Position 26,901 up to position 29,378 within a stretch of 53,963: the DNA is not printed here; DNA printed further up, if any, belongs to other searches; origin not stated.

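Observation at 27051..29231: wHTH - NB-ARC - helical-repeat STAND ATPase (AfsR-like architecture) in an archaeon, at the edge of the surface-protein island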

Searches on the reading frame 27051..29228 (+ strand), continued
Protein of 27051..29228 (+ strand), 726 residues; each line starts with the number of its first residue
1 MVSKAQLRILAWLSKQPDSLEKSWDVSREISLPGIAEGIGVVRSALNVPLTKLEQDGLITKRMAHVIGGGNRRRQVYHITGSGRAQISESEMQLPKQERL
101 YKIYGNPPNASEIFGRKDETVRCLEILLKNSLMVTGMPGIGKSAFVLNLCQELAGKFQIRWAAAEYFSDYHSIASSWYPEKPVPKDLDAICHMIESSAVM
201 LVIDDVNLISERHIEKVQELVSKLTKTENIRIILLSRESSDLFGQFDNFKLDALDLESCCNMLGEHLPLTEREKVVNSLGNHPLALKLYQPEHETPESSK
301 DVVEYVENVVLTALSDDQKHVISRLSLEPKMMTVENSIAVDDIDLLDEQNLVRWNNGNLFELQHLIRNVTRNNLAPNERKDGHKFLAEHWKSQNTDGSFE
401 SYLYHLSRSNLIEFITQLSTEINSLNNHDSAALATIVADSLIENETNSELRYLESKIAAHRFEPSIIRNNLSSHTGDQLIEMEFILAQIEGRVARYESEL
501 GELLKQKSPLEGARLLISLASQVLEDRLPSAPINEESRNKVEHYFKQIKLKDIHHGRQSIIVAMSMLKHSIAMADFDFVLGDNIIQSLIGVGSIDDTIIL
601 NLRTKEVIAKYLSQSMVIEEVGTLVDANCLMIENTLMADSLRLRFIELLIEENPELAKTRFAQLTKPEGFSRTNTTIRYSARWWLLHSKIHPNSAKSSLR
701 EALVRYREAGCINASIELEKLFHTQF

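Call 55: search_protein_families(library=pfam, proteins=[P0175, P0178, P0183, P0184, P0203, P0212, P0216, P0187, P0244, P0230], max_evalue=0.001)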
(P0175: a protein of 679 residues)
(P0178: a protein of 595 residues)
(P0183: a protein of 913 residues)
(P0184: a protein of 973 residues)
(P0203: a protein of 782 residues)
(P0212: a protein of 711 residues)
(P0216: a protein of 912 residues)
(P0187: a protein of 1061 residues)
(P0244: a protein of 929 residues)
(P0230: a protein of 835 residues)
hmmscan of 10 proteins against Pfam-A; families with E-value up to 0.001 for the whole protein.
P0175 (679 aa): 24 families
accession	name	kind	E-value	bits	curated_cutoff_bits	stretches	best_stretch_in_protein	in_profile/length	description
PF13424.12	TPR_12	-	3.7e-16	59.5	30.1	1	571-639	6-76/77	Tetratricopeptide repeat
PF00515.34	TPR_1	-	1.6e-13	50.2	27.8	2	608-638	1-31/34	Tetratricopeptide repeat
PF07719.23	TPR_2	-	3.8e-12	45.8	27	1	608-638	1-31/34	Tetratricopeptide repeat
PF01637.24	ATPase_2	-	2.5e-11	44.3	33.2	1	192-400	1-224/225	ATPase domain predominantly from Archaea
PF00931.28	NB-ARC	-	4.5e-11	42.9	23.5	1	197-421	3-221/248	NB-ARC domain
PF13191.12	AAA_16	-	1.3e-09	39.3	32.6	1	192-325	2-160/167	AAA ATPase domain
PF13401.12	AAA_22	-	3.1e-08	34.4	27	1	212-323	6-110/130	AAA domain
PF14938.12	SNAP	-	1e-07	32.2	25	1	582-673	88-180/282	Soluble NSF attachment protein, SNAP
PF13181.12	TPR_8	-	1e-07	32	25.7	0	648-677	1-30/34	Tetratricopeptide repeat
PF24883.2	NPHP3_N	-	1.5e-07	32.2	24.8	1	201-250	11-63/164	Nephrocystin 3, N-terminal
PF17874.7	TPR_MalT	-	6.7e-06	26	45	1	572-664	84-177/336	MalT-like TPR region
PF13414.12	TPR_11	-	1.6e-05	25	26.8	0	621-661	7-41/42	TPR repeat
PF13374.12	TPR_10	-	2.4e-05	24.6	27.5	0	608-637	2-31/42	Tetratricopeptide repeat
PF05729.18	NACHT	-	2.9e-05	24.4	26.7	1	213-366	2-155/167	NACHT domain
PF25201.1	nSTAND6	-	5.8e-05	23.6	27.7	1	193-236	2-43/148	Novel STAND NTPase 6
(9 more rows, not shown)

P0178 (595 aa): 8 families
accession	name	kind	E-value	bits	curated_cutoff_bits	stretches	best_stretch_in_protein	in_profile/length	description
PF13191.12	AAA_16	-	7.4e-13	49.8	32.6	1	188-321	2-160/167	AAA ATPase domain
PF01637.24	ATPase_2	-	8e-07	29.5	33.2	1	188-392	1-223/225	ATPase domain predominantly from Archaea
PF13401.12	AAA_22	-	1.2e-06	29.3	27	1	207-319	5-110/130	AAA domain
PF00931.28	NB-ARC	-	3.4e-05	23.7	23.5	1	192-236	2-47/248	NB-ARC domain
PF05729.18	NACHT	-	0.00014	22.2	26.7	1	209-235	2-28/167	NACHT domain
PF24883.2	NPHP3_N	-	0.00019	22.1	24.8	0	196-242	10-57/164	Nephrocystin 3, N-terminal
PF13545.12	HTH_Crp_2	-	0.00035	20.9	27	1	14-68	6-57/70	Crp-like helix-turn-helix domain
PF20703.3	nSTAND1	-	0.00035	20.8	27.1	1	186-328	14-153/379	Novel STAND NTPase 1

P0183 (913 aa): 27 families (the best 25 are shown)
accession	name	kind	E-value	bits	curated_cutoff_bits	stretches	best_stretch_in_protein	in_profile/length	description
PF13424.12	TPR_12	-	3.6e-49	165.3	30.1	3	661-733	2-76/77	Tetratricopeptide repeat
PF07719.23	TPR_2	-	1.4e-30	103.2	27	3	662-691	1-30/34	Tetratricopeptide repeat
PF00515.34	TPR_1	-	2.7e-28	97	27.8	3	702-731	1-30/34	Tetratricopeptide repeat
PF13181.12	TPR_8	-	1.5e-21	75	25.7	1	863-895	1-33/34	Tetratricopeptide repeat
PF13176.12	TPR_7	-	4.5e-18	64.2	27.9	0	587-618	4-35/36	Tetratricopeptide repeat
PF13414.12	TPR_11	-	2.3e-16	59.6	26.8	0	709-731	1-23/42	TPR repeat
PF14938.12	SNAP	-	3.5e-16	59.9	25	2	739-852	32-144/282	Soluble NSF attachment protein, SNAP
PF17874.7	TPR_MalT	-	5.3e-16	59.3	45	1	749-895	47-193/336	MalT-like TPR region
PF13374.12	TPR_10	-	3e-13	49.7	27.5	0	863-895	2-34/42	Tetratricopeptide repeat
PF13428.12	TPR_14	-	2.2e-12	46.8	23.5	0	663-688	2-27/44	Tetratricopeptide repeat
PF13432.12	TPR_16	-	2.3e-11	44.3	32.7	0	635-686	10-55/65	Tetratricopeptide repeat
PF13191.12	AAA_16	-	1.2e-09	39.3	32.6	1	168-304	2-164/167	AAA ATPase domain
PF13174.12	TPR_6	-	1.3e-09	38.5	26.3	0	865-895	2-32/33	Tetratricopeptide repeat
PF01637.24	ATPase_2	-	1.4e-09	38.6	33.2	1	168-370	1-223/225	ATPase domain predominantly from Archaea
PF24885.1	TPR_NPHP3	-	3.1e-07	30.5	100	0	717-855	77-215/239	Nephrocystin-3 TPR domain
PF00931.28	NB-ARC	-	0.00048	19.9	23.5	0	176-313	6-138/248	NB-ARC domain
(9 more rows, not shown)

P0184 (973 aa): 14 families
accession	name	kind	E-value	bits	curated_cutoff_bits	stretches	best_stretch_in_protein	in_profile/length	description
PF13424.12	TPR_12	-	2.2e-30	105.1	30.1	3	596-666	2-74/77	Tetratricopeptide repeat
PF00515.34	TPR_1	-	3.4e-21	74.6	27.8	1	637-663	1-27/34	Tetratricopeptide repeat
PF07719.23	TPR_2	-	1.6e-17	62.5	27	0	637-663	1-27/34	Tetratricopeptide repeat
PF13181.12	TPR_8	-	5.1e-15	54.7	25.7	0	678-707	2-31/34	Tetratricopeptide repeat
PF14938.12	SNAP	-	5.9e-14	52.6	25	1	549-701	28-179/282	Soluble NSF attachment protein, SNAP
PF13374.12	TPR_10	-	1.5e-09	38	27.5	0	677-702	2-27/42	Tetratricopeptide repeat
PF01637.24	ATPase_2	-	1.1e-07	32.3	33.2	1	184-336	1-162/225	ATPase domain predominantly from Archaea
PF13176.12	TPR_7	-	8.7e-07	29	27.9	0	901-928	3-30/36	Tetratricopeptide repeat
PF12862.13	ANAPC5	-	3.1e-06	27.6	23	1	870-949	11-90/91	Anaphase-promoting complex subunit 5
PF13401.12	AAA_22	-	7.5e-06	26.7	27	1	203-327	5-121/130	AAA domain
PF13191.12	AAA_16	-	1.9e-05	25.7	32.6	1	184-314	2-157/167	AAA ATPase domain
PF14559.12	TPR_19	-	3e-05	24.7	25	0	870-918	4-46/68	Tetratricopeptide repeat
PF05729.18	NACHT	-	0.00015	22.1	26.7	0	206-307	3-99/167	NACHT domain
PF04212.24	MIT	-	0.00039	20.9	30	0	857-886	4-33/66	MIT (microtubule interacting and transport) domain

P0203 (782 aa): 15 families
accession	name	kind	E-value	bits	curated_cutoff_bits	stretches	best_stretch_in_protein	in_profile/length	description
PF13424.12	TPR_12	-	2.3e-14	53.8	30.1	1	630-694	6-73/77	Tetratricopeptide repeat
PF13191.12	AAA_16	-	3.4e-11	44.4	32.6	1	130-252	1-152/167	AAA ATPase domain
PF00931.28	NB-ARC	-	8.1e-10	38.8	23.5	1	146-336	19-200/248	NB-ARC domain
PF13401.12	AAA_22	-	1e-08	36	27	1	146-253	3-105/130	AAA domain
PF07719.23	TPR_2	-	6.4e-07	29.5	27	0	585-611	2-28/34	Tetratricopeptide repeat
PF25201.1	nSTAND6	-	7.4e-07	29.7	27.7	1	132-202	2-74/148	Novel STAND NTPase 6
PF13181.12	TPR_8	-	4e-06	27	25.7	0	667-694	2-29/34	Tetratricopeptide repeat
PF00515.34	TPR_1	-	2.3e-05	24.5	27.8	0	628-655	2-29/34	Tetratricopeptide repeat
PF01637.24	ATPase_2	-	3e-05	24.4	33.2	0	131-335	1-223/225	ATPase domain predominantly from Archaea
PF20703.3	nSTAND1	-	3.4e-05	24.1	27.1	1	128-164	13-49/379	Novel STAND NTPase 1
PF13374.12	TPR_10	-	0.00011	22.6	27.5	0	587-612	5-30/42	Tetratricopeptide repeat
PF13432.12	TPR_16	-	0.00013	22.8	32.7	0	632-696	2-61/65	Tetratricopeptide repeat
PF13176.12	TPR_7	-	0.00013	22.3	27.9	0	590-611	5-26/36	Tetratricopeptide repeat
PF13428.12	TPR_14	-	0.00026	21.8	23.5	0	585-613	2-30/44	Tetratricopeptide repeat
PF12802.13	MarR_2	-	0.00048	20.7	27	0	35-66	21-52/61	MarR family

P0212 (711 aa): 19 families
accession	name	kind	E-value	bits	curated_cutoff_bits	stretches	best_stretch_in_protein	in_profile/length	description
PF00515.34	TPR_1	-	2.5e-26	90.8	27.8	3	622-652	1-31/34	Tetratricopeptide repeat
PF13424.12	TPR_12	-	2.1e-25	89.1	30.1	2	547-614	8-77/77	Tetratricopeptide repeat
PF07719.23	TPR_2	-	2.2e-21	74.6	27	2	622-652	1-31/34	Tetratricopeptide repeat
PF13374.12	TPR_10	-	3.3e-16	59.1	27.5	0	627-655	7-35/42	Tetratricopeptide repeat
PF13181.12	TPR_8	-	1.3e-15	56.6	25.7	0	546-572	5-31/34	Tetratricopeptide repeat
PF13176.12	TPR_7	-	2.3e-14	52.6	27.9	0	626-658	3-35/36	Tetratricopeptide repeat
PF13432.12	TPR_16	-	2.5e-09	37.8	32.7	1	588-653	3-62/65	Tetratricopeptide repeat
PF13191.12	AAA_16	-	3.5e-08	34.6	32.6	1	133-269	2-162/167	AAA ATPase domain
PF01637.24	ATPase_2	-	5.3e-08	33.4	33.2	1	133-273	1-149/225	ATPase domain predominantly from Archaea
PF13414.12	TPR_11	-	5.9e-08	32.7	26.8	0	553-594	5-40/42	TPR repeat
PF13401.12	AAA_22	-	1.1e-07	32.7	27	1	151-278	4-123/130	AAA domain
PF17874.7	TPR_MalT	-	2.8e-07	30.6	45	1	509-673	8-170/336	MalT-like TPR region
PF24885.1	TPR_NPHP3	-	1.9e-06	27.9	100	1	572-654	89-173/239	Nephrocystin-3 TPR domain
PF24883.2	NPHP3_N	-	2.3e-06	28.3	24.8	1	142-207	11-80/164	Nephrocystin 3, N-terminal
PF00931.28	NB-ARC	-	3e-06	27.1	23.5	1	138-339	3-202/248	NB-ARC domain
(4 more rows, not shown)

P0216 (912 aa): 21 families
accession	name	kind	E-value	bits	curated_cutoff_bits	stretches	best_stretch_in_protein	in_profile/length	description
PF13424.12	TPR_12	-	3.8e-43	146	30.1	5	595-666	4-77/77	Tetratricopeptide repeat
PF07719.23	TPR_2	-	1.3e-28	97.1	27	1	517-545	3-31/34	Tetratricopeptide repeat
PF00515.34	TPR_1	-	7.6e-24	82.9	27.8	1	634-664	1-31/34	Tetratricopeptide repeat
PF13374.12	TPR_10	-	2.1e-21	75.6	27.5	1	634-666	2-34/42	Tetratricopeptide repeat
PF17874.7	TPR_MalT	-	3.9e-18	66.3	45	2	719-887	7-175/336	MalT-like TPR region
PF13181.12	TPR_8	-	1.8e-15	56.1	25.7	0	715-745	3-33/34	Tetratricopeptide repeat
PF13176.12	TPR_7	-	6.7e-15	54.3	27.9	0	518-548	2-32/36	Tetratricopeptide repeat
PF14938.12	SNAP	-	1.7e-11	44.5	25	0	482-540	121-180/282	Soluble NSF attachment protein, SNAP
PF24885.1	TPR_NPHP3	-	7.9e-10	39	100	1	546-672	91-221/239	Nephrocystin-3 TPR domain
PF13428.12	TPR_14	-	2.2e-09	37.5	23.5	0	517-548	3-34/44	Tetratricopeptide repeat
PF21325.3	SHPRH_helical-1st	-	2.2e-07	31.5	27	0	745-788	16-59/95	E3 ubiquitin-protein ligase SHPRH, first helical domain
PF25063.1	ARM_TT21_C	-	8.6e-07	29.5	35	0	759-864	23-126/209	Tetratricopeptide repeat protein 21 C-terminal ARM domain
PF13545.12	HTH_Crp_2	-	1.5e-06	28.5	27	1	12-75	5-65/70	Crp-like helix-turn-helix domain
PF13401.12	AAA_22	-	3.1e-05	24.8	27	1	129-257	4-126/130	AAA domain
PF13414.12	TPR_11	-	3.4e-05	23.9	26.8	0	522-546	1-25/42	TPR repeat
PF00931.28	NB-ARC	-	0.00078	19.2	23.5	1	126-256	14-138/248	NB-ARC domain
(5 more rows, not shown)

P0187 (1061 aa): 21 families
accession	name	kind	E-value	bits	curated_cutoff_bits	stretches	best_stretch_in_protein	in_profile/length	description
PF13424.12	TPR_12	-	6.2e-40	135.7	30.1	4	889-959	1-72/77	Tetratricopeptide repeat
PF05763.18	DUF835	-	2.7e-27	95.6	33.1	1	171-289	18-136/136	Protein of unknown function (DUF835)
PF07719.23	TPR_2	-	2e-23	81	27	2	1012-1043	1-32/34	Tetratricopeptide repeat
PF00515.34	TPR_1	-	8.9e-20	70.1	27.8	2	891-921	1-31/34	Tetratricopeptide repeat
PF13181.12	TPR_8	-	7.7e-18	63.5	25.7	2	891-920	1-30/34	Tetratricopeptide repeat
PF13374.12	TPR_10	-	9.2e-14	51.4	27.5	0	891-924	2-35/42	Tetratricopeptide repeat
PF14938.12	SNAP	-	3.9e-12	46.7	25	0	728-883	36-187/282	Soluble NSF attachment protein, SNAP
PF17874.7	TPR_MalT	-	6.5e-11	42.5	45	1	858-1043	8-192/336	MalT-like TPR region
PF13191.12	AAA_16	-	7.2e-11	43.3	32.6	1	347-478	2-158/167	AAA ATPase domain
PF01637.24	ATPase_2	-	1.2e-10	42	33.2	1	347-551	1-223/225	ATPase domain predominantly from Archaea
PF13176.12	TPR_7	-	1.4e-09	37.7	27.9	0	893-920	1-28/36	Tetratricopeptide repeat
PF13401.12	AAA_22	-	6.1e-09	36.7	27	1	364-489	3-120/130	AAA domain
PF10602.15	RPN7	-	8.3e-07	29.3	29.6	1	870-998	15-139/174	26S proteasome subunit RPN7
PF13428.12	TPR_14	-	3.5e-06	27.6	23.5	0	816-842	6-32/44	Tetratricopeptide repeat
PF00931.28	NB-ARC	-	4.7e-06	26.5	23.5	1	353-557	4-205/248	NB-ARC domain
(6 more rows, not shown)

P0244 (929 aa): 17 families
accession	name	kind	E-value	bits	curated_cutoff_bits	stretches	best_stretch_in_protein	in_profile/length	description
PF13424.12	TPR_12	-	7.1e-23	81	30.1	1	577-646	3-74/77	Tetratricopeptide repeat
PF07719.23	TPR_2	-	3.9e-14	52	27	0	617-645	1-29/34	Tetratricopeptide repeat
PF14938.12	SNAP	-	2.3e-13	50.7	25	2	587-681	84-180/282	Soluble NSF attachment protein, SNAP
PF00931.28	NB-ARC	-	6.1e-12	45.8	23.5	1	173-375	2-208/248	NB-ARC domain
PF00515.34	TPR_1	-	2.1e-11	43.6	27.8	0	617-644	1-28/34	Tetratricopeptide repeat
PF13176.12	TPR_7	-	9.3e-11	41.4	27.9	0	627-649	9-30/36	Tetratricopeptide repeat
PF01637.24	ATPase_2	-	1.3e-10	41.9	33.2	1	169-367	1-224/225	ATPase domain predominantly from Archaea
PF13191.12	AAA_16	-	1.3e-09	39.3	32.6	1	168-303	1-164/167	AAA ATPase domain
PF13374.12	TPR_10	-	3.4e-08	33.7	27.5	0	703-729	8-34/42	Tetratricopeptide repeat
PF13181.12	TPR_8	-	5.5e-08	32.8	25.7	0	659-681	4-26/34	Tetratricopeptide repeat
PF17874.7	TPR_MalT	-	3.8e-07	30.1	45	1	628-735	12-118/336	MalT-like TPR region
PF13401.12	AAA_22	-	5.1e-07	30.5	27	1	188-305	5-118/130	AAA domain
PF25199.1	nSTAND_NTPase5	-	0.00024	21.4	34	0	178-311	31-134/145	Novel STAND NTPase 5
PF24883.2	NPHP3_N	-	0.00025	21.7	24.8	0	178-213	11-47/164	Nephrocystin 3, N-terminal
PF00004.35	AAA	-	0.00037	21.4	21.2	0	193-309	3-108/131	ATPase family associated with various cellular activities (AAA)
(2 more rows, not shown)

P0230 (835 aa): 20 families
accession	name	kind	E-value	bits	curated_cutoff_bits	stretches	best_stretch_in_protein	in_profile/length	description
PF13424.12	TPR_12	-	1e-37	128.6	30.1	3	624-696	2-76/77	Tetratricopeptide repeat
PF00515.34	TPR_1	-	2.2e-23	81.5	27.8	2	666-694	2-30/34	Tetratricopeptide repeat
PF07719.23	TPR_2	-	4.2e-23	80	27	1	505-535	1-31/34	Tetratricopeptide repeat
PF13181.12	TPR_8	-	2.2e-14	52.7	25.7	0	666-695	2-31/34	Tetratricopeptide repeat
PF13374.12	TPR_10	-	2.1e-13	50.2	27.5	0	666-696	3-33/42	Tetratricopeptide repeat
PF17874.7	TPR_MalT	-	5.1e-13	49.4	45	0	667-738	42-113/336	MalT-like TPR region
PF01637.24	ATPase_2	-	2.3e-10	41.1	33.2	1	124-263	1-144/225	ATPase domain predominantly from Archaea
PF13428.12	TPR_14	-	8.2e-10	38.8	23.5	0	505-535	1-31/44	Tetratricopeptide repeat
PF13432.12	TPR_16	-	3.1e-09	37.5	32.7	0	584-608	30-54/65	Tetratricopeptide repeat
PF14938.12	SNAP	-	9.3e-07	29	25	0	560-695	50-185/282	Soluble NSF attachment protein, SNAP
PF13174.12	TPR_6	-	1.1e-06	29.3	26.3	0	508-535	3-30/33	Tetratricopeptide repeat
PF13431.12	TPR_17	-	1.6e-06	28.3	24.4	0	500-525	9-33/34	Tetratricopeptide repeat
PF13191.12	AAA_16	-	1.4e-05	26.1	32.6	1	124-245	2-148/167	AAA ATPase domain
PF13176.12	TPR_7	-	0.00011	22.5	27.9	0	667-695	1-29/36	Tetratricopeptide repeat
PF12895.13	ANAPC3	-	0.00014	22.5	27.2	0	662-726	21-77/82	Anaphase-promoting complex, cyclosome, subunit 3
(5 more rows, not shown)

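Call 56: list_cluster_members(proteins=[P0175, P0203, P0212, P0216, P0244, P0183, P0230])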
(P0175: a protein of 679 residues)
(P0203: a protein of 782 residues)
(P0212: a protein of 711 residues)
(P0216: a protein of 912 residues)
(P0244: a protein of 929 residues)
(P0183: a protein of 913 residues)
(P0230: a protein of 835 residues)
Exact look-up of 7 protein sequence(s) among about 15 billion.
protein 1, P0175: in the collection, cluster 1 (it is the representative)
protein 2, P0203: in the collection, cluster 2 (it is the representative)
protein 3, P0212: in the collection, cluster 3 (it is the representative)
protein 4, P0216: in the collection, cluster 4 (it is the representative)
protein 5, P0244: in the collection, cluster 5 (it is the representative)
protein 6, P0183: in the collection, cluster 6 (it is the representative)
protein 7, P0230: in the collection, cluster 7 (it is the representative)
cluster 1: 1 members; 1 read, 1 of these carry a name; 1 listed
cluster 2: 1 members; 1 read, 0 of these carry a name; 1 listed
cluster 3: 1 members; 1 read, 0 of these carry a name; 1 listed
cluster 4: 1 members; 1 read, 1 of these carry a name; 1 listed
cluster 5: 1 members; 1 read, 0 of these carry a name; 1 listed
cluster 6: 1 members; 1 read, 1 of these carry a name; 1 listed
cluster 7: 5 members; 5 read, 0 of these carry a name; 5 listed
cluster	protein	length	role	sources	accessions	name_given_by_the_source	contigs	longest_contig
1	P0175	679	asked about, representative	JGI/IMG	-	tetratricopeptide (TPR) repeat protein/DNA-binding MarR family transcriptional regulator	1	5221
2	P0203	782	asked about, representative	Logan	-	-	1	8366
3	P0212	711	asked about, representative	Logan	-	-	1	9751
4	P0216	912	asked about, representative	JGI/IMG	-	tetratricopeptide (TPR) repeat protein/DNA-binding MarR family transcriptional regulator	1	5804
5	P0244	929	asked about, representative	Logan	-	-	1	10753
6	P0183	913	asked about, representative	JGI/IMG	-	tetratricopeptide (TPR) repeat protein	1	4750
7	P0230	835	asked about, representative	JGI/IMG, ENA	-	-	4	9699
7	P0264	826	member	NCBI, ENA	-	-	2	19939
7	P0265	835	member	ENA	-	-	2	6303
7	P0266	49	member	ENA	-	-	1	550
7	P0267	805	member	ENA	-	-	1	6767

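Call 57: find_related_loci(query=P0264, collection=genome_contigs, flank=4000)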
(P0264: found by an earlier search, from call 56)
Query P0264 (826 aa) in genome_contigs; peptide patterns used: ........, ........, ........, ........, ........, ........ (x = any residue, [..] = any of these).
50 stretches matched a pattern; 2 encode a relative of the query (tblastn E <= 1e-3); 1 distinct loci.
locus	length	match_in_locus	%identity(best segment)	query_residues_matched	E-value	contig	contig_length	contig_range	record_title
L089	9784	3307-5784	100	1-826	0e+0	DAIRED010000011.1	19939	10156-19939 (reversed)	MAG TPA_asm: Thermoplasmatota archaeon isolate CTOTU11644 NODE_1606_length_19939_cov_5.335194, whole genome shotgun sequ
